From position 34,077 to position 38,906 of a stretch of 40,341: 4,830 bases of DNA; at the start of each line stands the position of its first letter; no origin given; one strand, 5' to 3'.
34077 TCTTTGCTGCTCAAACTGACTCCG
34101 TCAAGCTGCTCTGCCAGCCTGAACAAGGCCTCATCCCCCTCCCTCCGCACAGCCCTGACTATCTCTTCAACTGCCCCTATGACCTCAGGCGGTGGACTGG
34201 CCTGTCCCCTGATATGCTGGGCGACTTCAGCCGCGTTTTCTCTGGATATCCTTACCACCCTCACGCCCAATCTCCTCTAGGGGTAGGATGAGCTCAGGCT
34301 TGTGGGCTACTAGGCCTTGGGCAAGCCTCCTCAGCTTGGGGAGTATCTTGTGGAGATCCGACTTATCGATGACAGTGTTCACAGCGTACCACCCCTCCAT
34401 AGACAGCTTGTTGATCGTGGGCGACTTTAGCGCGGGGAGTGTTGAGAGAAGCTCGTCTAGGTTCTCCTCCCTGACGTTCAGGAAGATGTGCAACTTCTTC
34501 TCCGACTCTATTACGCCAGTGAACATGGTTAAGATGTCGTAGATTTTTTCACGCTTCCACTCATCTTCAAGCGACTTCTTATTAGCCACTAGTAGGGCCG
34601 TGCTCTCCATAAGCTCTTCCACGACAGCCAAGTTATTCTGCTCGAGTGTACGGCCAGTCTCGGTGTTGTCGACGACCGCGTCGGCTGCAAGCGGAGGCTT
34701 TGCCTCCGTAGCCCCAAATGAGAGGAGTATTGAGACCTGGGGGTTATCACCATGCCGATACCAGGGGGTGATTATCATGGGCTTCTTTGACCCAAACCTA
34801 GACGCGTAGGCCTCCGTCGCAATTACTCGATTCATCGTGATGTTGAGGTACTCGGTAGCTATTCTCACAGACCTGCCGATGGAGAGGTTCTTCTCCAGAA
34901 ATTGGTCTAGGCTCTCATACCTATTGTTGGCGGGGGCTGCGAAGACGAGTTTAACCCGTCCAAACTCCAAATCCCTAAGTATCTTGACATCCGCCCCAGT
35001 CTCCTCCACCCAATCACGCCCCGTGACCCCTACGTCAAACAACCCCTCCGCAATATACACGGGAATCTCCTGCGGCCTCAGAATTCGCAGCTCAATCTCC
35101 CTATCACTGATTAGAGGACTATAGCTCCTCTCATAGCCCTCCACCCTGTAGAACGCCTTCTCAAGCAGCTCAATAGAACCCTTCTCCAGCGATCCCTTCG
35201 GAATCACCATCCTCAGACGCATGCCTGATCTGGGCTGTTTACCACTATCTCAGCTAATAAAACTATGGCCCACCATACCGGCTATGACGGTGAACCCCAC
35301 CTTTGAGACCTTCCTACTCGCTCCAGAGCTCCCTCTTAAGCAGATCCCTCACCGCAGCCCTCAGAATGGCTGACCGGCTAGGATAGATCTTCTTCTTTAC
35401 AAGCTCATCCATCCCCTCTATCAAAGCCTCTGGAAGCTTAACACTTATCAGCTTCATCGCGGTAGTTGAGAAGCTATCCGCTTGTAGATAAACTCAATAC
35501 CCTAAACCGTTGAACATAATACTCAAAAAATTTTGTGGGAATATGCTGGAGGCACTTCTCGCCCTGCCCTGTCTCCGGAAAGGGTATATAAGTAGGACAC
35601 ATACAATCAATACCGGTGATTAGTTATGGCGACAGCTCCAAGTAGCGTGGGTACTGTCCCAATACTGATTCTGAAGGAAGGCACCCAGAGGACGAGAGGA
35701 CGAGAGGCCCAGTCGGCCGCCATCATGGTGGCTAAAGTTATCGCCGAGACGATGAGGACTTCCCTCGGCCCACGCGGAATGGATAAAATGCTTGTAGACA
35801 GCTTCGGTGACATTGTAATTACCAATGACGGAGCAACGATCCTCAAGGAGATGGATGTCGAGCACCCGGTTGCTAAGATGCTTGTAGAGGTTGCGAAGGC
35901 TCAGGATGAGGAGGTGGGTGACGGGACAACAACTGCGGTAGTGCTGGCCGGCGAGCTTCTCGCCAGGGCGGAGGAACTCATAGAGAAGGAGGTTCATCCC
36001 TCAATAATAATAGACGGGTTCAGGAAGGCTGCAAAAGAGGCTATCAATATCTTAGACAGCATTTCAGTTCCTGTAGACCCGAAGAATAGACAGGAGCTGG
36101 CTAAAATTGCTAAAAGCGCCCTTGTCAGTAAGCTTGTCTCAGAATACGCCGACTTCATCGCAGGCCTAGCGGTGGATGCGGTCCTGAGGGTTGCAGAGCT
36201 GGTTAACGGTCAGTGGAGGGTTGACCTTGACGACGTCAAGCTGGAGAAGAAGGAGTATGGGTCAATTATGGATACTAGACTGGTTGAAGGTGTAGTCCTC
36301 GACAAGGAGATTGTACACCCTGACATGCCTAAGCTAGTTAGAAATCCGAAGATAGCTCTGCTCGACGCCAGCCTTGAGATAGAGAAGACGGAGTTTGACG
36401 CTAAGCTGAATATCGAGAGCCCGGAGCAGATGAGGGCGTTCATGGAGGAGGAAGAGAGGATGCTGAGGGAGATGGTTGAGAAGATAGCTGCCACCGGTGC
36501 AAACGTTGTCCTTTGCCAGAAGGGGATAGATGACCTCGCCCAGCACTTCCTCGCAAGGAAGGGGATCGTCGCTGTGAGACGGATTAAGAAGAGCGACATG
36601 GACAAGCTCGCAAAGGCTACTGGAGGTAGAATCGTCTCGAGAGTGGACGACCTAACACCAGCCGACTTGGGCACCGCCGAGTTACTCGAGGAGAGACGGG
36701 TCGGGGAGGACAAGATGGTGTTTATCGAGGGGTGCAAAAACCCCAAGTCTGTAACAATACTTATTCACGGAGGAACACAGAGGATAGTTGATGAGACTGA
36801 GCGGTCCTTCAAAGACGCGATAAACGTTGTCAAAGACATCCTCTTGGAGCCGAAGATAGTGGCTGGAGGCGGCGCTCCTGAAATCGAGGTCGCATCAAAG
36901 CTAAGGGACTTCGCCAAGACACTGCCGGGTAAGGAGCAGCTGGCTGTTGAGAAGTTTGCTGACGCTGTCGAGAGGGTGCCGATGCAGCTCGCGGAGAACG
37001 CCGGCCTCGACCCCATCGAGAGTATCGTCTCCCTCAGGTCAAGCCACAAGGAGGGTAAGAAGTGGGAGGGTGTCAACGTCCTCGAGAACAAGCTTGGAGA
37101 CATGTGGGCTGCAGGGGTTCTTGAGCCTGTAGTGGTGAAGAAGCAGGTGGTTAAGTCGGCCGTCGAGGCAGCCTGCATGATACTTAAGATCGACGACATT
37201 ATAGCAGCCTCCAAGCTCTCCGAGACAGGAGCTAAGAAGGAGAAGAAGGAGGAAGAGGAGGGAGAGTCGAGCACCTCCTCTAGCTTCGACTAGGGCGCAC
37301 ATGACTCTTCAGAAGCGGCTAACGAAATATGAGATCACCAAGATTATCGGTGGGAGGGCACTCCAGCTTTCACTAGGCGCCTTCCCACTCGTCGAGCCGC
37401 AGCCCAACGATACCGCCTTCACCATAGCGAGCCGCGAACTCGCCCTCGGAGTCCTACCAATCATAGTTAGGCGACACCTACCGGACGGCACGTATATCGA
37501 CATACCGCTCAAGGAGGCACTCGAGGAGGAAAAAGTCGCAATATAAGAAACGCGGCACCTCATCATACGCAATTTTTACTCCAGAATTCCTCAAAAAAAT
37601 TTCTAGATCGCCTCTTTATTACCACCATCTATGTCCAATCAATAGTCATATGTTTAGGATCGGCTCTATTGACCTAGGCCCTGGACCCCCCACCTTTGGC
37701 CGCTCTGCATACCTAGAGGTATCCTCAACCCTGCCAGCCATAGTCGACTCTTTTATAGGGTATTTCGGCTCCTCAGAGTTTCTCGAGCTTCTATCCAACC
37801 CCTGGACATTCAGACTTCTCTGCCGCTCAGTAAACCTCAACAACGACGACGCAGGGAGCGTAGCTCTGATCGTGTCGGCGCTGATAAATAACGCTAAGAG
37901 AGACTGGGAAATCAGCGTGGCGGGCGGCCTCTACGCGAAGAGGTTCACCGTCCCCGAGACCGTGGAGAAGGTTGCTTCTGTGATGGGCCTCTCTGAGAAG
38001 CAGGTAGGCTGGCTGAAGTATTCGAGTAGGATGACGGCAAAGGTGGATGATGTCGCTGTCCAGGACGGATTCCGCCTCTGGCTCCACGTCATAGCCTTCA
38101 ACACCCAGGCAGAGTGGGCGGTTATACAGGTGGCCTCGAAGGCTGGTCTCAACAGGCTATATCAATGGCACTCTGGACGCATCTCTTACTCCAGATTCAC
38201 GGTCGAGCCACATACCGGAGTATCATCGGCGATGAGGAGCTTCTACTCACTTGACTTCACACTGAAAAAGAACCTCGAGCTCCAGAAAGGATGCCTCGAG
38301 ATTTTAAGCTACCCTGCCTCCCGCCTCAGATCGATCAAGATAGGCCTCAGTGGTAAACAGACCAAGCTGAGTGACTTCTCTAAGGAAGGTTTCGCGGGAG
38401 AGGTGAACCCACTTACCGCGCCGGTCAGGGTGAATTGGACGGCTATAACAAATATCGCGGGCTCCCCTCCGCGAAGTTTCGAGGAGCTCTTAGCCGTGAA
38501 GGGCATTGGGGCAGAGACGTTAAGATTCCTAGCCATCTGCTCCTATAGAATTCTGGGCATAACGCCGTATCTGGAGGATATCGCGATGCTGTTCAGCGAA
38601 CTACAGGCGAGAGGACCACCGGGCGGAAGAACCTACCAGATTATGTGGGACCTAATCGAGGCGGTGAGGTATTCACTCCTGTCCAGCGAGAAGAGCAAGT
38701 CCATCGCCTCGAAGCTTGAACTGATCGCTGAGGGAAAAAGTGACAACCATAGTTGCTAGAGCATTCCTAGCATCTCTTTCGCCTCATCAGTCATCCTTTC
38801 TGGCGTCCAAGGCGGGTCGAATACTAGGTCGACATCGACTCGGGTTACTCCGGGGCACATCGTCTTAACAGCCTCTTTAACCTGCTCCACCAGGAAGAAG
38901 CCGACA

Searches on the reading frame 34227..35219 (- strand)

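Call 60: search_protein_families(library=pfam, proteins=[window:34227-35219:-])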
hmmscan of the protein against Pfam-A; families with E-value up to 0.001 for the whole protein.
window:34227-35219:- (330 aa): 2 families
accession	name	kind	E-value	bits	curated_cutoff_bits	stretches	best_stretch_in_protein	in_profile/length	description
PF01634.23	HisG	-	4.3e-40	137.7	25.5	1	48-233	1-156/158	ATP phosphoribosyltransferase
PF08029.16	HisG_C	-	2.3e-16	60.1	23.5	1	241-302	3-65/73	HisG, C-terminal domain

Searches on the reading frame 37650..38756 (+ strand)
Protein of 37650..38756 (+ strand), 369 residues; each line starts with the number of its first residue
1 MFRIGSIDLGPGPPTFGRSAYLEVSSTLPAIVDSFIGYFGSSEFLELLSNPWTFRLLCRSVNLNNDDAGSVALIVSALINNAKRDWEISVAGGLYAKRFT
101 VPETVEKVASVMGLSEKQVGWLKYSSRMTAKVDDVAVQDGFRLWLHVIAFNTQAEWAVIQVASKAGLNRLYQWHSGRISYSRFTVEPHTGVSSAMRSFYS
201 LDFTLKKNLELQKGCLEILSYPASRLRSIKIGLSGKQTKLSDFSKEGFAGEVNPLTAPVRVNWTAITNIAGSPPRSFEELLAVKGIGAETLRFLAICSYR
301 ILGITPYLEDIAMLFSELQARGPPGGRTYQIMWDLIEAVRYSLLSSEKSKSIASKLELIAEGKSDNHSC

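Call 60: search_protein_families(library=pfam, proteins=[window:37650-38756:+])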
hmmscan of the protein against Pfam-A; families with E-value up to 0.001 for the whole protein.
window:37650-38756:+ (369 aa): 1 family
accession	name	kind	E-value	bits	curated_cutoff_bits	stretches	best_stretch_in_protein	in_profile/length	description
PF05559.16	DUF763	-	7e-41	140.9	35.5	1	30-310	26-301/319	Protein of unknown function (DUF763)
